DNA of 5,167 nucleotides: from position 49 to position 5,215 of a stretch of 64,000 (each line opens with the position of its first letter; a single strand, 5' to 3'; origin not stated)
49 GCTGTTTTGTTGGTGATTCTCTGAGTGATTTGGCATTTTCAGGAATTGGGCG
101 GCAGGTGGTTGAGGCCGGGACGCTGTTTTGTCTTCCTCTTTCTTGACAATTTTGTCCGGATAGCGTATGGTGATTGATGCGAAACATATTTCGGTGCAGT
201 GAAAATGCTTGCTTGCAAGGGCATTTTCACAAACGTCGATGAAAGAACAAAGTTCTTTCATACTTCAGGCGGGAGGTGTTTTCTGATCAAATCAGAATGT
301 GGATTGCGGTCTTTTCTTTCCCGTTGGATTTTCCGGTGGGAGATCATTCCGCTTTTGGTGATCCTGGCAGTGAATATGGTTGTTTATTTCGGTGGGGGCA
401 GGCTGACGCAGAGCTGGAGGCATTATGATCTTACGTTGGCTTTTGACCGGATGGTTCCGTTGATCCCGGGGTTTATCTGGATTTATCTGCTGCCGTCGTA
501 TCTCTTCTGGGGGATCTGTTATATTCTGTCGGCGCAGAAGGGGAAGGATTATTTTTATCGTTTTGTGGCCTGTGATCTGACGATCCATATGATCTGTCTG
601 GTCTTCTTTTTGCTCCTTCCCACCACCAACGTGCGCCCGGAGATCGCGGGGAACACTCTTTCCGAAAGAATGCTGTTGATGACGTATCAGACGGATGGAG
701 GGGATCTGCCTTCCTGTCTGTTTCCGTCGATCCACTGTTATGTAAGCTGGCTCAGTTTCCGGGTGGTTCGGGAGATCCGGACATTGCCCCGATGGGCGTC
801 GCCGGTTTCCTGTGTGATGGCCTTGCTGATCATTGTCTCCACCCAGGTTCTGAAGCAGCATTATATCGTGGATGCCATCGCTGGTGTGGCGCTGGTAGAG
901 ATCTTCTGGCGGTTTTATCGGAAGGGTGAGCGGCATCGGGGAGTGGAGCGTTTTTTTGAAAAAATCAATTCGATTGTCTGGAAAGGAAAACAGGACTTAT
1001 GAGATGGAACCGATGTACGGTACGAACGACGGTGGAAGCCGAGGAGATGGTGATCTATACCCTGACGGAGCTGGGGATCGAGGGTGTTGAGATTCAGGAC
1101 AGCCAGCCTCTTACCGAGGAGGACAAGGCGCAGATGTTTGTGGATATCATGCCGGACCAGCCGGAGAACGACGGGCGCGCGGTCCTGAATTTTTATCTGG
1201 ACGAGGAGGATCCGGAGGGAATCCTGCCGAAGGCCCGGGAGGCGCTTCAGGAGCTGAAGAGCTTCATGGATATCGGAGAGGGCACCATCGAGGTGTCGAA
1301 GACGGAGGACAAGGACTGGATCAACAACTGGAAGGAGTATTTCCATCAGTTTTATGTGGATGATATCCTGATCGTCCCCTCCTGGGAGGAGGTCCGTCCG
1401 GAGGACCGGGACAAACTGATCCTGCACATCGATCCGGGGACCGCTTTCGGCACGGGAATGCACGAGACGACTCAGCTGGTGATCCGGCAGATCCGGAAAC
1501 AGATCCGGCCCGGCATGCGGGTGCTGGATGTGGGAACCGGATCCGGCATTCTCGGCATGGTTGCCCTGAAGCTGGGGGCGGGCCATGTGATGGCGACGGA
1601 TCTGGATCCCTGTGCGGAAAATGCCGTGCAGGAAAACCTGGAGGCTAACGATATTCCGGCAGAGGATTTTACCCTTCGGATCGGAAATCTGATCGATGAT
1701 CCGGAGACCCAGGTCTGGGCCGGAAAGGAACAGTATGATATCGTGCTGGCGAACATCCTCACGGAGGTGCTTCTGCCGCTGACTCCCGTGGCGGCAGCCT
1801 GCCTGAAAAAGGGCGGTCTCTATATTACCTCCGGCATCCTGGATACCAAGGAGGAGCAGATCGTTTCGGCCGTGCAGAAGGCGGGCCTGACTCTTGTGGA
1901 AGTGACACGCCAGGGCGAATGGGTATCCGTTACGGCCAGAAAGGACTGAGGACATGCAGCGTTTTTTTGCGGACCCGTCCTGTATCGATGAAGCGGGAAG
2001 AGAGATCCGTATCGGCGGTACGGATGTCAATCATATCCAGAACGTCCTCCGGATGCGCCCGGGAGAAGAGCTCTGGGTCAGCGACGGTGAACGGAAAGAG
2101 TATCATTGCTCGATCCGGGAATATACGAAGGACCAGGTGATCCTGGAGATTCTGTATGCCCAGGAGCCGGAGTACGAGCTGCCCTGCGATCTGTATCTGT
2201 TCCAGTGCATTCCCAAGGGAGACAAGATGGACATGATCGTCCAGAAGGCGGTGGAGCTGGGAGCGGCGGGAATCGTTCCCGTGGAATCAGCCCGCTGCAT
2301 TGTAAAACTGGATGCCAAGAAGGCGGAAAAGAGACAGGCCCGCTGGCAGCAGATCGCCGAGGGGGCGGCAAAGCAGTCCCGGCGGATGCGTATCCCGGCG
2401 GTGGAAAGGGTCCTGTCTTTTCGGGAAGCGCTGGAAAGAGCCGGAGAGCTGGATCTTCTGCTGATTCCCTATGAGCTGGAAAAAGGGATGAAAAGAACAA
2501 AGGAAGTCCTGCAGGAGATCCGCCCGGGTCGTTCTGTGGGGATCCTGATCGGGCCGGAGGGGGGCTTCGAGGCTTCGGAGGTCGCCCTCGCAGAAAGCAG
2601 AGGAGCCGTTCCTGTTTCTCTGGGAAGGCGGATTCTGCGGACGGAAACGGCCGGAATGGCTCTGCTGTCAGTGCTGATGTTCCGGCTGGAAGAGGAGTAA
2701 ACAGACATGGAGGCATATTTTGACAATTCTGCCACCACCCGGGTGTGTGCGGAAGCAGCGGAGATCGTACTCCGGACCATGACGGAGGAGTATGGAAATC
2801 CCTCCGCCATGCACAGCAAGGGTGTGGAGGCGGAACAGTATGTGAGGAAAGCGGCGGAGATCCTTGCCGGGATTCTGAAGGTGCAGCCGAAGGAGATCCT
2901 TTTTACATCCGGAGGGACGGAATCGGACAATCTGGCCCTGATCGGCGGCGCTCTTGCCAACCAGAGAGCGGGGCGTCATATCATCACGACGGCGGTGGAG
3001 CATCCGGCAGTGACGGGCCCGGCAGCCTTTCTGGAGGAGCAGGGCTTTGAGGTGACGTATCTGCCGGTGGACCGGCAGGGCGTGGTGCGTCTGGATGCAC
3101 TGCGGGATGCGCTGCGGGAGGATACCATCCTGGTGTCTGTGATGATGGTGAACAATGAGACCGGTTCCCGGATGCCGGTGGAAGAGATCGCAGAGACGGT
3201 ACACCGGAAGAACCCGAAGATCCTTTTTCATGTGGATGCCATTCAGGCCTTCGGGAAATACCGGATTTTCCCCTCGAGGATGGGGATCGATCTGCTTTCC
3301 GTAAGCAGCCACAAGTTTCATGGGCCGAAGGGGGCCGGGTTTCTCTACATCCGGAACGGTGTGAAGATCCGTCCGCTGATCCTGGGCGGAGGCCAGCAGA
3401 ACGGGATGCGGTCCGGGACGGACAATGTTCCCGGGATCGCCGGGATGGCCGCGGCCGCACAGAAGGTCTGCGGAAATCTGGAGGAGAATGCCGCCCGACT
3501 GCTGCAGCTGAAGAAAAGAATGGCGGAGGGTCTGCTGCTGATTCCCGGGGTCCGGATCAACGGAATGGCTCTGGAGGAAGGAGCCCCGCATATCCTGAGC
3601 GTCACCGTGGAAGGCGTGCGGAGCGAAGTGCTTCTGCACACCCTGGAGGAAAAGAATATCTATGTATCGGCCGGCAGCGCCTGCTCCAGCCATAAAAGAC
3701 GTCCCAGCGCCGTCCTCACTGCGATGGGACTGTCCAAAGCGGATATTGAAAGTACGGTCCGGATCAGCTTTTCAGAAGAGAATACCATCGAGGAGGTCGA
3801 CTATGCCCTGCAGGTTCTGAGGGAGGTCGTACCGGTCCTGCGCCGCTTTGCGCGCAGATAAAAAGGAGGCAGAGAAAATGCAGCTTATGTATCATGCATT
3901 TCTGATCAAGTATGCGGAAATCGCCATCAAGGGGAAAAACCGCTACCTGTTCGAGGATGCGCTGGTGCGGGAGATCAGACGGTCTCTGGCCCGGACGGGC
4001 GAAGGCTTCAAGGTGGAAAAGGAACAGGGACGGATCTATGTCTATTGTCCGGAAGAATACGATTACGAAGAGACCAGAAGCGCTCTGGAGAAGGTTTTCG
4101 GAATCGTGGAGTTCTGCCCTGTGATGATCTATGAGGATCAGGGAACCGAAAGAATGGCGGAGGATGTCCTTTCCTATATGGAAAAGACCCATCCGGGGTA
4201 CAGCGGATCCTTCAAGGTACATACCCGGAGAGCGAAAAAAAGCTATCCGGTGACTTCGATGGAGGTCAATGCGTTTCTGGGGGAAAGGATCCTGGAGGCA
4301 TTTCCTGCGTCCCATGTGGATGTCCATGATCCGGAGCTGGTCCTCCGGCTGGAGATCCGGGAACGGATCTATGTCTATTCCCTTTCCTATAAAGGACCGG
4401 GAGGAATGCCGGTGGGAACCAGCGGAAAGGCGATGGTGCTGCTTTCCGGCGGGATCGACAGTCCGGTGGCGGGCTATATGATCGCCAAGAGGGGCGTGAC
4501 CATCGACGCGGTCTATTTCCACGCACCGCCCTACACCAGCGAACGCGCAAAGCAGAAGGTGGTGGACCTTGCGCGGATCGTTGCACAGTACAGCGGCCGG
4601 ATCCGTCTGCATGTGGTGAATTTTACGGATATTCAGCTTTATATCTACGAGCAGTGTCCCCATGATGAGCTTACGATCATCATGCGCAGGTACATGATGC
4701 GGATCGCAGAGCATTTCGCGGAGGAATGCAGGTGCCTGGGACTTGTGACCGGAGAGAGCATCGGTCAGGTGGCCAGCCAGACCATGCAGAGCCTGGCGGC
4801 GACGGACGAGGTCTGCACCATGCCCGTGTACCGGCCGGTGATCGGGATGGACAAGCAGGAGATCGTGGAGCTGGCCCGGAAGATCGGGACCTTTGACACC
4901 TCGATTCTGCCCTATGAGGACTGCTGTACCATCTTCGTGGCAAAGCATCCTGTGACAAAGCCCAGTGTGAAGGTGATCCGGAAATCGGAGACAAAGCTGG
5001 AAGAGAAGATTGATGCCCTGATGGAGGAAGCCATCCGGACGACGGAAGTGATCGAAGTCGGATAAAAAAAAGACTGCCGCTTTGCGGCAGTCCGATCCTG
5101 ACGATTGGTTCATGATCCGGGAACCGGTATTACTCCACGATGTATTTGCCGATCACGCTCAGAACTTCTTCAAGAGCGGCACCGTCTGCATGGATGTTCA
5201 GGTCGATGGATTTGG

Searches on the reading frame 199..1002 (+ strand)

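Call 15: search_protein_families(library=pfam, proteins=[window:199-1002:+], max_evalue=0.001)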
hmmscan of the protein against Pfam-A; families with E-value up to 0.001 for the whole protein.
window:199-1002:+ (267 aa): 2 families
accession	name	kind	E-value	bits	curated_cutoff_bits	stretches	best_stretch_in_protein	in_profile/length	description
PF14378.12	PAP2_3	-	2.1e-11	44.5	27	1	94-236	34-187/190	PAP2 superfamily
PF01569.27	PAP2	-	3.3e-05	24.1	27.2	1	172-238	48-119/130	PAP2 superfamily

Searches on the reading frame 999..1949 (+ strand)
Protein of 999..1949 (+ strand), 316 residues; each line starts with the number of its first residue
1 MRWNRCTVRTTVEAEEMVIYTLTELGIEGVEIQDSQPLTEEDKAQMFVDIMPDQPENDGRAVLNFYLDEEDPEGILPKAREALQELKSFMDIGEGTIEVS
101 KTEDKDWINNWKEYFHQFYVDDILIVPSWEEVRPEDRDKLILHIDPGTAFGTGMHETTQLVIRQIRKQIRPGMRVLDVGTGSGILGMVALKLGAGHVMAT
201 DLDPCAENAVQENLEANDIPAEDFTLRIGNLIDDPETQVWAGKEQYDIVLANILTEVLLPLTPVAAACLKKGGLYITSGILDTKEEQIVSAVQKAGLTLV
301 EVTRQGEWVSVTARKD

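Call 15: search_protein_families(library=pfam, proteins=[window:999-1949:+], max_evalue=0.001)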
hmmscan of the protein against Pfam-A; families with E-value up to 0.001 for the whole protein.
window:999-1949:+ (316 aa): 9 families
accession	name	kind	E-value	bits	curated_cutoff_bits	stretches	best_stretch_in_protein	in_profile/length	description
PF06325.19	PrmA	-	8.5e-75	252.4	22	1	3-315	2-295/296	Ribosomal protein L11 methyltransferase (PrmA)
PF05175.20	MTS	-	3.8e-07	30.3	23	1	153-252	15-105/170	Methyltransferase small domain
PF10294.15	Methyltransf_16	-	1.4e-05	25.3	21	1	166-251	41-126/174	Lysine methyltransferase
PF13489.12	Methyltransf_23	-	1.9e-05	24.9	27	1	164-274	15-113/164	Methyltransferase domain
PF13847.12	Methyltransf_31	-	3.9e-05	23.8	27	1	170-256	2-82/145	Methyltransferase domain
PF13649.12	Methyltransf_25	-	6.6e-05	24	27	1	175-272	1-96/97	Methyltransferase domain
PF03602.21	Cons_hypoth95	-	9.5e-05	22.6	24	1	171-249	41-117/182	Conserved hypothetical protein 95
PF08242.18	Methyltransf_12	-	0.00014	23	30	1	176-262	1-82/98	Methyltransferase domain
PF01728.25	FtsJ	-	0.00041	20.8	24.1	0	168-254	18-100/181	FtsJ-like methyltransferase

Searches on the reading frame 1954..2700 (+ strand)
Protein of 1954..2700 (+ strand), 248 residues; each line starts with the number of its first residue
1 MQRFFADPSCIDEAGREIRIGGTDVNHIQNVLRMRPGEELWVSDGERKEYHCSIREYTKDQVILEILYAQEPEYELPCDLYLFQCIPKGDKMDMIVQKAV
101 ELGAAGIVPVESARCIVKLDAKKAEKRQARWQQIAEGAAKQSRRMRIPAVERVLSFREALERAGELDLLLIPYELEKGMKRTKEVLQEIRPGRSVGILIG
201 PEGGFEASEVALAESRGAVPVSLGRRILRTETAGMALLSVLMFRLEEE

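Call 15: search_protein_families(library=pfam, proteins=[window:1954-2700:+], max_evalue=0.001)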
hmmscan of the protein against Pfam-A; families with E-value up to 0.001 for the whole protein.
window:1954-2700:+ (248 aa): 2 families
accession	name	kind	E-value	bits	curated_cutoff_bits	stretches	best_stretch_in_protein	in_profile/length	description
PF04452.19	Methyltrans_RNA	-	1.1e-52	178.4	23.9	1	75-242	2-165/165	RNA methyltransferase domain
PF20260.4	PUA_4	-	2.5e-12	47.1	23.9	1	21-67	2-48/48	RNA methyltransferase PUA domain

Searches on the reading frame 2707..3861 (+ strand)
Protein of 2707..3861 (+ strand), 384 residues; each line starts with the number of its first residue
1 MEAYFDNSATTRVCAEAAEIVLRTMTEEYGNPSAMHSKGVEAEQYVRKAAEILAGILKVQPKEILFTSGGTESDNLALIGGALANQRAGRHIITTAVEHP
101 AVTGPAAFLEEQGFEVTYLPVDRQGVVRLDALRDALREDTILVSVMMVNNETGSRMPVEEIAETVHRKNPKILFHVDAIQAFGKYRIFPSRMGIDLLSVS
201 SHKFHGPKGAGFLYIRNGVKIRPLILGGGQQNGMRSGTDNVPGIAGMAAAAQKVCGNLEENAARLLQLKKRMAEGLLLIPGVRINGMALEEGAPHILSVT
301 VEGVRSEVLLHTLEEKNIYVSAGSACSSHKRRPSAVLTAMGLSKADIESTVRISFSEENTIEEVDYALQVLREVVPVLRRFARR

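Call 15: search_protein_families(library=pfam, proteins=[window:2707-3861:+], max_evalue=0.001)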
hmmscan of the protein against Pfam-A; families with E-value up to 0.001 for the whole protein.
window:2707-3861:+ (384 aa): 3 families
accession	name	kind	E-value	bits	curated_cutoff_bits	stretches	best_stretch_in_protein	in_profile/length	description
PF00266.25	Aminotran_5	-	1.7e-79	267.9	21.5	1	4-366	2-370/371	Aminotransferase class-V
PF00155.27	Aminotran_1_2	-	4.1e-06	26.7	19.7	1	56-368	60-358/361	Aminotransferase class I and II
PF01212.27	Beta_elim_lyase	-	0.00061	19.6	27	1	62-178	48-169/288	Beta-eliminating lyase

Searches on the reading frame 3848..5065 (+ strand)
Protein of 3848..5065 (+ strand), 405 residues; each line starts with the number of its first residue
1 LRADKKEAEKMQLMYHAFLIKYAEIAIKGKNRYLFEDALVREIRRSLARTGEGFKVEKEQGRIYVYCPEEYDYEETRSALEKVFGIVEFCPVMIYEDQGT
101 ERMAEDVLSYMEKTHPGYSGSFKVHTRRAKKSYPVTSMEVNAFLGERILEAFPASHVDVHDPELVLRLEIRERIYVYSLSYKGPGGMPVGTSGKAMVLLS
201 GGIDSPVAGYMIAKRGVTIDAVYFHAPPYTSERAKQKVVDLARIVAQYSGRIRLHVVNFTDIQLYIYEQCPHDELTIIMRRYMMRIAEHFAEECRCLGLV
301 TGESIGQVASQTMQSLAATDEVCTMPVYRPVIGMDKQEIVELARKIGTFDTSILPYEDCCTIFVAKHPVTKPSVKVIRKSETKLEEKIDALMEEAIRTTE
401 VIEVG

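Call 15: search_protein_families(library=pfam, proteins=[window:3848-5065:+], max_evalue=0.001)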
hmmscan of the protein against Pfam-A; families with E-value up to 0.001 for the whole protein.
window:3848-5065:+ (405 aa): 4 families
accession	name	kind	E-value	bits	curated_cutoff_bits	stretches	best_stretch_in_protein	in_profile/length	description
PF02568.20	ThiI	-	6.1e-70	235.3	20.5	1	190-384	1-195/197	Thiamine biosynthesis protein (ThiI)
PF22025.1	ThiI_fer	-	1.6e-24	86.5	25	1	18-90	2-72/72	ThiI ferredoxin-like domain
PF02926.22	THUMP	-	4.7e-14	53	20.6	1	101-177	5-82/84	THUMP domain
PF06508.19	QueC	-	5.1e-07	29.8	22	0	194-258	1-59/210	Queuosine biosynthesis protein QueC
